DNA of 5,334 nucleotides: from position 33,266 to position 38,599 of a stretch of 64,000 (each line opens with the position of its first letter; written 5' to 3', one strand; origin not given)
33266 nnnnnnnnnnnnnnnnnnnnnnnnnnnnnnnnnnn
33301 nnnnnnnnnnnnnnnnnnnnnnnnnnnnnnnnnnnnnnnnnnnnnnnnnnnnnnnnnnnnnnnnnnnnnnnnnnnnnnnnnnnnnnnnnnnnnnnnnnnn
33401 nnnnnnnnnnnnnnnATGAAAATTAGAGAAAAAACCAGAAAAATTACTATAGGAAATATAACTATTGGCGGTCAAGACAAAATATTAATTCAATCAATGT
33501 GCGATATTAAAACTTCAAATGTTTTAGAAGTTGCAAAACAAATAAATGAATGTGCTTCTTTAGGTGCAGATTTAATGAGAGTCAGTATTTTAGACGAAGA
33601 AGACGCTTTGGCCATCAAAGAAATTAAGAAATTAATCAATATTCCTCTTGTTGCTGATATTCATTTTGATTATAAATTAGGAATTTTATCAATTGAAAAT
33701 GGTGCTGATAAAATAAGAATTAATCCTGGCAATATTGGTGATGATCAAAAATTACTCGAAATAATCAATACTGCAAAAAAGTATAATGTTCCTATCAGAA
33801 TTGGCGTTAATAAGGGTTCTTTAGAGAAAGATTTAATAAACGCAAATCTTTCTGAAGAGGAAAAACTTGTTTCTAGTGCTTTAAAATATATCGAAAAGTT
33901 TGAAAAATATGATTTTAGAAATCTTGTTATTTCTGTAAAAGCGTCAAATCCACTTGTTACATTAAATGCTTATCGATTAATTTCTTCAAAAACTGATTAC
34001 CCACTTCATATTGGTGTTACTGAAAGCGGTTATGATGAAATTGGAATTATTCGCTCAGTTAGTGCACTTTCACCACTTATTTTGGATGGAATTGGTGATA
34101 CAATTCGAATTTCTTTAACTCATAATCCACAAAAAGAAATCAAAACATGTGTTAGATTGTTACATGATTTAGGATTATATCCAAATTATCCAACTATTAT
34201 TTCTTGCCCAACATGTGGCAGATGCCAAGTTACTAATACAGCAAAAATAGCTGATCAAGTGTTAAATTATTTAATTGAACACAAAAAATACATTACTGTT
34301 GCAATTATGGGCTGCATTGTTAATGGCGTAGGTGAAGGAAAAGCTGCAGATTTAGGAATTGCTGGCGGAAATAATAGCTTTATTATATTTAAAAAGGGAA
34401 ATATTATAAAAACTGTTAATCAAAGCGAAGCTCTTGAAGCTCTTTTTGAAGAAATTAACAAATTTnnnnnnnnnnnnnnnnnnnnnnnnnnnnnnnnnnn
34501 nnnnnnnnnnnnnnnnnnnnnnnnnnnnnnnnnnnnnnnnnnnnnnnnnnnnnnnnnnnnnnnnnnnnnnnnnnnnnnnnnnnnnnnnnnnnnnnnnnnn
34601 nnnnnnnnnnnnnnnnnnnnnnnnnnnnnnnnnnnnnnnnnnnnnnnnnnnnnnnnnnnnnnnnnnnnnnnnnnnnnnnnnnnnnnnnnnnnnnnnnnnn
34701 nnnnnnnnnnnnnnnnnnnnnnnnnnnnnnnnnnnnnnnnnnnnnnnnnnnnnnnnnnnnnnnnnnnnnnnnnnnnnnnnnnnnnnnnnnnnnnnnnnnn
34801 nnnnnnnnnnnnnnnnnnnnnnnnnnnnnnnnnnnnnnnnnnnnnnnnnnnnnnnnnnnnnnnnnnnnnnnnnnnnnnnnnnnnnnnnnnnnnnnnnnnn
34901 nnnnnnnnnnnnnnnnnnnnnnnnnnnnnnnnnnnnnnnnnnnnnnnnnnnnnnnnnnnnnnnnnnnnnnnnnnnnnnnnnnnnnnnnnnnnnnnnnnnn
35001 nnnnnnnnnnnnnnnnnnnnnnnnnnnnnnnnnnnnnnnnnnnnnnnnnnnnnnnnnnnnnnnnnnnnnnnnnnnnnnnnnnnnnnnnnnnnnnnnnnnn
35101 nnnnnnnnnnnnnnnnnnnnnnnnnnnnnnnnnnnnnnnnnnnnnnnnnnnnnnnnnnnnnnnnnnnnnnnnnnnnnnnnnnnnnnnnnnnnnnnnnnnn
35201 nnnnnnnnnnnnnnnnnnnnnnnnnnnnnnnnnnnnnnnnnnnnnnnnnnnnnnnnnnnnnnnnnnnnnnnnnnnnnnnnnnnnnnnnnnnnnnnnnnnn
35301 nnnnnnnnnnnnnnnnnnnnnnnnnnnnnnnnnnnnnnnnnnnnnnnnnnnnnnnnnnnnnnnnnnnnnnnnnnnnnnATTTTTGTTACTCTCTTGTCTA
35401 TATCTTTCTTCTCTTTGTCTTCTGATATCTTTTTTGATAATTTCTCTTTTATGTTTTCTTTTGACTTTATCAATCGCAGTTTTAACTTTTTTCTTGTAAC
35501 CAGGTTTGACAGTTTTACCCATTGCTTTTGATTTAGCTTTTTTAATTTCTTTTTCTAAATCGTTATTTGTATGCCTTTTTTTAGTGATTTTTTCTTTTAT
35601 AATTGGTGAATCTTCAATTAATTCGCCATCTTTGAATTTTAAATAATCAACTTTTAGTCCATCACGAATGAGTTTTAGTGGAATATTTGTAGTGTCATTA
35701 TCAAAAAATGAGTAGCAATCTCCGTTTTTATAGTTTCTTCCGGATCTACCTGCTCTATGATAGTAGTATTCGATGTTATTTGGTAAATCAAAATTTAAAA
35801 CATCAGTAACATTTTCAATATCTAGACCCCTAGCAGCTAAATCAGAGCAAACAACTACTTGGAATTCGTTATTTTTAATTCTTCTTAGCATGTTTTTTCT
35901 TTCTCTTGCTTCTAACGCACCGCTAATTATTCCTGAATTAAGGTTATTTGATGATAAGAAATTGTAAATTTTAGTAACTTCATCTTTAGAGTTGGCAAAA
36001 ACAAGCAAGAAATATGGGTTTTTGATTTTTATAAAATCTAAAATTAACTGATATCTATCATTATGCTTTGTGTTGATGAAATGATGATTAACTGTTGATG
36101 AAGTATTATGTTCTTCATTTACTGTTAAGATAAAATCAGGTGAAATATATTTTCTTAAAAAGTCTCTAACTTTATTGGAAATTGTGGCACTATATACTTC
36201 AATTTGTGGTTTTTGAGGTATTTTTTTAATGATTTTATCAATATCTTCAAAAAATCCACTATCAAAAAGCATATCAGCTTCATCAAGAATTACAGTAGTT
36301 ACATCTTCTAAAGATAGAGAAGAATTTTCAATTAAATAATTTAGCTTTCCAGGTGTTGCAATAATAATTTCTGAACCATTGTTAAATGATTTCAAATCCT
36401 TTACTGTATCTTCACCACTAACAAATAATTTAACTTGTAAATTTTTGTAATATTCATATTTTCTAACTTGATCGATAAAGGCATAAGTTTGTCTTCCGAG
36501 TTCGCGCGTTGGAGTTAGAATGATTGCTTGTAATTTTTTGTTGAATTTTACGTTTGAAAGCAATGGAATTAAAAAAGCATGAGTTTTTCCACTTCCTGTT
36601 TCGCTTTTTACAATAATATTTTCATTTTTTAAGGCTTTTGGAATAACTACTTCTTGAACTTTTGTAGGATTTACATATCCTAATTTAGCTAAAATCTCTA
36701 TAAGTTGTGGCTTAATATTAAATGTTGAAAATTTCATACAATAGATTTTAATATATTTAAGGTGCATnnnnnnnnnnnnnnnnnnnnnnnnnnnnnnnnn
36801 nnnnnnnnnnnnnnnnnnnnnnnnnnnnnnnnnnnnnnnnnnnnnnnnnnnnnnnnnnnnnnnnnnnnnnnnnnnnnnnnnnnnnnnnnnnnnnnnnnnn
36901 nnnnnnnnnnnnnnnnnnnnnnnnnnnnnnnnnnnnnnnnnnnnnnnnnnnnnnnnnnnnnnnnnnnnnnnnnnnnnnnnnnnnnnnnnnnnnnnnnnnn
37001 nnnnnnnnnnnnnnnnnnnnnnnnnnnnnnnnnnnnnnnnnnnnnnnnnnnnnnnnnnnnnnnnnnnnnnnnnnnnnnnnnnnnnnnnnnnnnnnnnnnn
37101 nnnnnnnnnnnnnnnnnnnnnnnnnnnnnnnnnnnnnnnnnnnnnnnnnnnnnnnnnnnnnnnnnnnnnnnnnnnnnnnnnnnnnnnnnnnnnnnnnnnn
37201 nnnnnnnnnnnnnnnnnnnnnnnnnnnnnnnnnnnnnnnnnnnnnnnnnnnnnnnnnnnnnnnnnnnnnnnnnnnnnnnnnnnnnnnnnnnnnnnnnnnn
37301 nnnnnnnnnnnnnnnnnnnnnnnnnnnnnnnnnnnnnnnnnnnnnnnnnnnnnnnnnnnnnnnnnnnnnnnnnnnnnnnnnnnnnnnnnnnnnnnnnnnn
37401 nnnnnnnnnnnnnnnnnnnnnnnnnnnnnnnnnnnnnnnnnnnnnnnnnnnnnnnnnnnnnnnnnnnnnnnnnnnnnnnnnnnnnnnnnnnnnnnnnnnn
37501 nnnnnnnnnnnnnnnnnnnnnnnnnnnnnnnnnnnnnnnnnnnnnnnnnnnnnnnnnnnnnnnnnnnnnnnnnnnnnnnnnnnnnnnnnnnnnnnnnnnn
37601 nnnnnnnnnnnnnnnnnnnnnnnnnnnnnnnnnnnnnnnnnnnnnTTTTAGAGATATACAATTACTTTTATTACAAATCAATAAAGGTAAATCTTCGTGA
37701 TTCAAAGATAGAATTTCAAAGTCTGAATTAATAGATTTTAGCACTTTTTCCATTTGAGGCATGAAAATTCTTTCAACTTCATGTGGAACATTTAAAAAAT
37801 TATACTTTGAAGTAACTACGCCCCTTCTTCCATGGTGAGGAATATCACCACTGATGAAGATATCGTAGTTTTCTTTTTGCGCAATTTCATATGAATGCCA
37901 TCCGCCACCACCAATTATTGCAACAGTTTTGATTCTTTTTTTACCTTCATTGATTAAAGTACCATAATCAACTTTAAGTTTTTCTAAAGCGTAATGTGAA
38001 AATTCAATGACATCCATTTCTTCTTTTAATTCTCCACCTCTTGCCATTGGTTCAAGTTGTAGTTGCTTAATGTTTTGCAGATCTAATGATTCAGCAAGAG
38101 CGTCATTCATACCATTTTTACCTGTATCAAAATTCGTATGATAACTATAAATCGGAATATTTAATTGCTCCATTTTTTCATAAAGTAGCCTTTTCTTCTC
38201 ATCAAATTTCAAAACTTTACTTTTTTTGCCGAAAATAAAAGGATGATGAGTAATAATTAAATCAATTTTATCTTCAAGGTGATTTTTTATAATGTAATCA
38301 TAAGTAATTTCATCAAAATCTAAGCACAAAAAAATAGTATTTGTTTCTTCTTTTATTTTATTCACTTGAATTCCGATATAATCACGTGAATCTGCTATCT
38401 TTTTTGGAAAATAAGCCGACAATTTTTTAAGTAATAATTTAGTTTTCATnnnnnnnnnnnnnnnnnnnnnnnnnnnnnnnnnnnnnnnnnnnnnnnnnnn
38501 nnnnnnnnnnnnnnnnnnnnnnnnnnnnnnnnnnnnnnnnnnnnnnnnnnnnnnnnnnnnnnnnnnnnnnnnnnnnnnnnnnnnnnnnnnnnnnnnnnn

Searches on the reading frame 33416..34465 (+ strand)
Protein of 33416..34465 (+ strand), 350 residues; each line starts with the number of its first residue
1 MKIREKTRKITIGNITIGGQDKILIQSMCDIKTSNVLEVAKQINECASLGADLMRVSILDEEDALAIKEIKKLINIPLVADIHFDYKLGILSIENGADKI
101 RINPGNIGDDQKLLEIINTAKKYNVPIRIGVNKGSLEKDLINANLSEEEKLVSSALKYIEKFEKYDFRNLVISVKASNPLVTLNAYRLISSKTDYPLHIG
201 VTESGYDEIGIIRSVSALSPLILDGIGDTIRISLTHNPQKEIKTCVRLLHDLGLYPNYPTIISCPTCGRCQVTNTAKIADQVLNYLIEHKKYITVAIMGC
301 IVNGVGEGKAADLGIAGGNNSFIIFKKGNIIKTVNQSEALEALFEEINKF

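Call 54: search_protein_families(library=pfam, proteins=[window:33416-34465:+], max_evalue=1e-8)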
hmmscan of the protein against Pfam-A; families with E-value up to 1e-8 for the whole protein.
window:33416-34465:+ (350 aa): 1 family
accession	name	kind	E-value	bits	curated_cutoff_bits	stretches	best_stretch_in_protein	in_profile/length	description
PF04551.19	GcpE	-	3e-128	428.1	32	1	7-349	1-343/343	GcpE protein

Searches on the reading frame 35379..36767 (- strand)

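Call 54: search_protein_families(library=pfam, proteins=[window:35379-36767:-], max_evalue=1e-8)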
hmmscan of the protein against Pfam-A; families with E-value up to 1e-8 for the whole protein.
window:35379-36767:- (463 aa): 3 families
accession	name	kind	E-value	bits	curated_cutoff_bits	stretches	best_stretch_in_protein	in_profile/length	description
PF00270.35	DEAD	-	2.4e-39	135.2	26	1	35-202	1-166/167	DEAD/DEAH box helicase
PF00271.37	Helicase_C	-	1.2e-23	83.9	23.5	1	240-345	4-109/110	Helicase conserved C-terminal domain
PF04851.21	ResIII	-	3.1e-10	40.6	22.5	1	36-195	6-161/164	Type III restriction enzyme, res subunit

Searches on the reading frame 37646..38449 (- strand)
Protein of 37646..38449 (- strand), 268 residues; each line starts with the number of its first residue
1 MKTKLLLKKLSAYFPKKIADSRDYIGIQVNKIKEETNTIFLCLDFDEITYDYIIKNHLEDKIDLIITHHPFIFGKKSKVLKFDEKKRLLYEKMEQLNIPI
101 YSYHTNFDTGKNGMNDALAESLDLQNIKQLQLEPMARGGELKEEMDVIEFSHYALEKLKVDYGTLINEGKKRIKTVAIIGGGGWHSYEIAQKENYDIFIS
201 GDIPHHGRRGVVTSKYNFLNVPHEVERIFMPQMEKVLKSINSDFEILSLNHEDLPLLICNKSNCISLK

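Call 54: search_protein_families(library=pfam, proteins=[window:37646-38449:-], max_evalue=1e-8)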
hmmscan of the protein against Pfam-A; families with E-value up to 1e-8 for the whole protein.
window:37646-38449:- (268 aa): 1 family
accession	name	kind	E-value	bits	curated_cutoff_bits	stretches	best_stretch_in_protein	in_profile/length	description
PF01784.24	DUF34_NIF3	-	6.2e-52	177.2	23.4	1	1-248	1-249/256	Duf34/NIF3 (NGG1p interacting factor 3)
